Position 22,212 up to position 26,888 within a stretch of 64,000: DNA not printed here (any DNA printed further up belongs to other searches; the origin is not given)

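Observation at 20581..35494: Seven tightly packed co-directional genes for secreted proteins plus a kinase-FGE fusion, downstream of an ECF sigma gene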

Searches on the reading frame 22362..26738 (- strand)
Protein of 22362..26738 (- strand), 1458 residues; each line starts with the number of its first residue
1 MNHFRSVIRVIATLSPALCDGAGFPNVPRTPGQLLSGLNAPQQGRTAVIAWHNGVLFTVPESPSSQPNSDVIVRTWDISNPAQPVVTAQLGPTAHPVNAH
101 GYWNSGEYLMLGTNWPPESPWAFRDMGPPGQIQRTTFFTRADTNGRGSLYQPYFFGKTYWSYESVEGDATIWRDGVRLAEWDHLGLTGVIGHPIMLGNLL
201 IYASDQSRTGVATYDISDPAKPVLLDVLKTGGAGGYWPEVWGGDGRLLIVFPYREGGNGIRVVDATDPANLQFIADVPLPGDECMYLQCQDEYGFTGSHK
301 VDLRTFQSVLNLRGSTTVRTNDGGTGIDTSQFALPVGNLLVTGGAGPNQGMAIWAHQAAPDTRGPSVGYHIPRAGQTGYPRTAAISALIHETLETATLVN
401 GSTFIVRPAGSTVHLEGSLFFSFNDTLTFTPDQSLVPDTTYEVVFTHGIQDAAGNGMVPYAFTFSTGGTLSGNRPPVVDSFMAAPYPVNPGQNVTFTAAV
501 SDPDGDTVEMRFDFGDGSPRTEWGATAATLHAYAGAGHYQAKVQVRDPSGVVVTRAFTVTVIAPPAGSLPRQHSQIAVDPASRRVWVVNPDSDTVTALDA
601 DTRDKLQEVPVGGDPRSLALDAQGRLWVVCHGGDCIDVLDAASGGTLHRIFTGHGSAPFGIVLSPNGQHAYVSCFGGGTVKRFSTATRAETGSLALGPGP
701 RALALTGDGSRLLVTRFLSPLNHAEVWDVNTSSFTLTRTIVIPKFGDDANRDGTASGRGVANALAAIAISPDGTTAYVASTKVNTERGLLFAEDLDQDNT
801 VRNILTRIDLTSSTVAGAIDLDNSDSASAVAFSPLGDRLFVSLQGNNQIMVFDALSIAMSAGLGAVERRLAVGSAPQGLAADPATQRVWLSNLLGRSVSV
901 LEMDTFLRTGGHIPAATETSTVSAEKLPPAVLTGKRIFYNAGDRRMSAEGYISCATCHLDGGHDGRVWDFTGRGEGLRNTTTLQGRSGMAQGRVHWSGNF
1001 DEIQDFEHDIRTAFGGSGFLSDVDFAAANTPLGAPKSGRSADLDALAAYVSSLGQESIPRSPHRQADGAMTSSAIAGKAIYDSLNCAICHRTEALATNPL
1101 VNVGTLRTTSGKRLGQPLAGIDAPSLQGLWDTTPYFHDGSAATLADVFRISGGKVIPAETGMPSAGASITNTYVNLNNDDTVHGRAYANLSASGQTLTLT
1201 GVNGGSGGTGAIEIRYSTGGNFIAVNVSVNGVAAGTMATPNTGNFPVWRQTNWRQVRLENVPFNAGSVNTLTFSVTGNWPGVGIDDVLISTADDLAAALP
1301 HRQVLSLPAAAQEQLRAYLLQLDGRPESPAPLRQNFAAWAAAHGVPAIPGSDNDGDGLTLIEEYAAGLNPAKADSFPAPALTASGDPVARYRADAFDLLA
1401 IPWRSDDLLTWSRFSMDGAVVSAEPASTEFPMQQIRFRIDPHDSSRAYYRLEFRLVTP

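Call 4: search_protein_families(library=pfam, proteins=[window:22362-26738:-], max_evalue=0.01)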
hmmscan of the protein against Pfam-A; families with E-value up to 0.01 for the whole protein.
window:22362-26738:- (1458 aa): 11 families
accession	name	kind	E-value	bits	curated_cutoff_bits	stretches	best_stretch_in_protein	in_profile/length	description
PF13205.12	Big_5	-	1.4e-15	58.3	23.6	1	361-466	1-105/105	Bacterial Ig-like domain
PF10282.15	Lactonase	-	1.1e-13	51.5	21.7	2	661-780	148-262/344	Lactonase, 7-bladed beta-propeller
PF00801.26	PKD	-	6.3e-13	49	23.5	1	484-552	7-72/80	PKD domain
PF18911.6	PKD_4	-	1.2e-12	48.1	27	1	473-561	1-85/85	PKD domain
PF03150.19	CCP_MauG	-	2.4e-08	35.2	25.6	1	933-1005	6-76/149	Di-haem cytochrome c peroxidase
PF21419.2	RoxA-like_Cyt-c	-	1.4e-06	28.2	26.7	1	1122-1148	3-29/39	RoxA-like, cytochrome c-like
PF25174.1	Beta-prop_THOC3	-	9.4e-06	25.3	305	1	572-669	90-185/272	THOC3 beta-propeller domain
PF08450.18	SGL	-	3.4e-05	24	26.3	0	577-651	150-221/246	SMP-30/Gluconolactonase/LRE-like region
PF00034.26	Cytochrom_C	-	0.00013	23.7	21.3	0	1076-1139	3-43/90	Cytochrome c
PF13442.11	Cytochrome_CBB3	-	0.00063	20.5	27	0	1076-1102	5-29/68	Cytochrome C oxidase, cbb3-type, subunit III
PF23393.2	Beta-prop_WDR90_POC16_2nd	-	0.0038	16.9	60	0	805-856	163-210/291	WDR90/POC16, second beta-propeller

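Call 5: search_protein_families(library=ncbifam, proteins=[window:22362-26738:-], max_evalue=0.01)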
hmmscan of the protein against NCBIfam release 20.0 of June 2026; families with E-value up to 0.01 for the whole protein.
window:22362-26738:- (1458 aa): 13 families
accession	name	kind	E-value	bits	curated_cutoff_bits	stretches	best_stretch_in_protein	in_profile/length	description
NF052342.1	hydrazine_BC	exception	1.3e-15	56.6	1250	2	575-710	43-180/690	hydrazine synthase subunit beta-gamma fusion subunit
TIGR03866.1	PQQ_ABC_repeats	subfamily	3.1e-15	56.1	287.3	2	565-629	80-141/310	PQQ-dependent catabolism-associated beta-propeller protein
NF052340.1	hydrazine_beta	equivalog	3.2e-12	46.2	560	1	575-714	37-178/372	hydrazine synthase subunit beta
TIGR02276.1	beta_rpt_yvtn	repeat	3.9e-10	39.5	27.85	1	580-620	1-41/42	beta-propeller repeat protein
NF048007.1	MmpL3Stblzr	equivalog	1.7e-09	37.4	600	1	577-737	186-344/366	MmpL3/TtfA transport complex stabilizer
NF052341.1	hydrazine_gamma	equivalog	2.9e-08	33.1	625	1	944-1101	78-226/339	hydrazine synthase subunit gamma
TIGR04039.1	MXAN_0977_Heme2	hypoth_equivalog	5.9e-08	32.1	362.85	1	1122-1158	246-284/336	MbnH family di-heme enzyme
NF040606.1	CytoC_perox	subfamily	9.1e-07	28.4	150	1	1123-1148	428-453/524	di-heme-cytochrome C peroxidase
NF038117.1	choice_anch_I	subfamily_domain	1.3e-06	27.6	300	0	675-720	72-117/458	choice-of-anchor I family protein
TIGR03791.1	TTQ_mauG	equivalog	1e-05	24.9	443.85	0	1045-1153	129-248/291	tryptophan tryptophylquinone biosynthesis enzyme MauG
NF052280.1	7_blade_YncE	equivalog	0.00013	20.8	400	0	576-674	221-317/338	7-bladed beta-propeller protein YncE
NF051462.1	RoxC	equivalog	0.0019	16.4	900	1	1119-1149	651-681/812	putative rubber dioxygenase RoxC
NF052460.1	L-NosZ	equivalog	0.0029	16.2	700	1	577-678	138-238/480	clade III lactonase-type nitrous-oxide reductase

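Call 69: search_solved_structures(query=window:22362-26738:-, max_evalue=0.001)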
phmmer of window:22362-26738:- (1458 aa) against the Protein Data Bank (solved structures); distinct sequences matched with E-value up to 0.001: 13.
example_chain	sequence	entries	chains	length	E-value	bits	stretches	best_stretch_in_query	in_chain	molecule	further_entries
1l0q_A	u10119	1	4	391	4.1e-25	90.9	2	559-719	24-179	Surface layer protein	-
5c2v_B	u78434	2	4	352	3.7e-09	38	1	575-853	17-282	HYDRAZINE SYNTHASE BETA SUBUNIT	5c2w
4aqo_A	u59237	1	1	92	1.4e-08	36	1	467-561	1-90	COLLAGENASE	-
5c2v_C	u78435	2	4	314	1.6e-07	32.6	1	941-1098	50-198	HYDRAZINE SYNTHASE GAMMA SUBUNIT | Hypothetical (Di heme) protein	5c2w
9lrk_A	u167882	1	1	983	1.4e-06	29.4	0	469-564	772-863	Collagenase ColH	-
9lqj_A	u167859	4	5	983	1.4e-06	29.4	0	469-564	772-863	Collagenase ColH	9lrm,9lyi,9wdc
4jrw_A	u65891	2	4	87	4.4e-06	27.8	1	485-561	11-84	Collagenase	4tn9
2y3u_A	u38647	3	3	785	4.6e-06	27.7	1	463-561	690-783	COLLAGENASE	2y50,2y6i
2y72_A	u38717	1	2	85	4.8e-06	27.7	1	488-561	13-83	COLLAGENASE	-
3o5c_A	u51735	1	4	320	1.5e-05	26.1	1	926-1148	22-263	Cytochrome c551 peroxidase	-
6e1c_A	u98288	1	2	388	3.2e-05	25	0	1120-1159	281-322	Di-heme enzyme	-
6r60_A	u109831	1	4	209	7.1e-05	23.8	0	644-681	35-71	WD-40 repeat protein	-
4jgu_A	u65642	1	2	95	0.00032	21.6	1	470-558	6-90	ColH protein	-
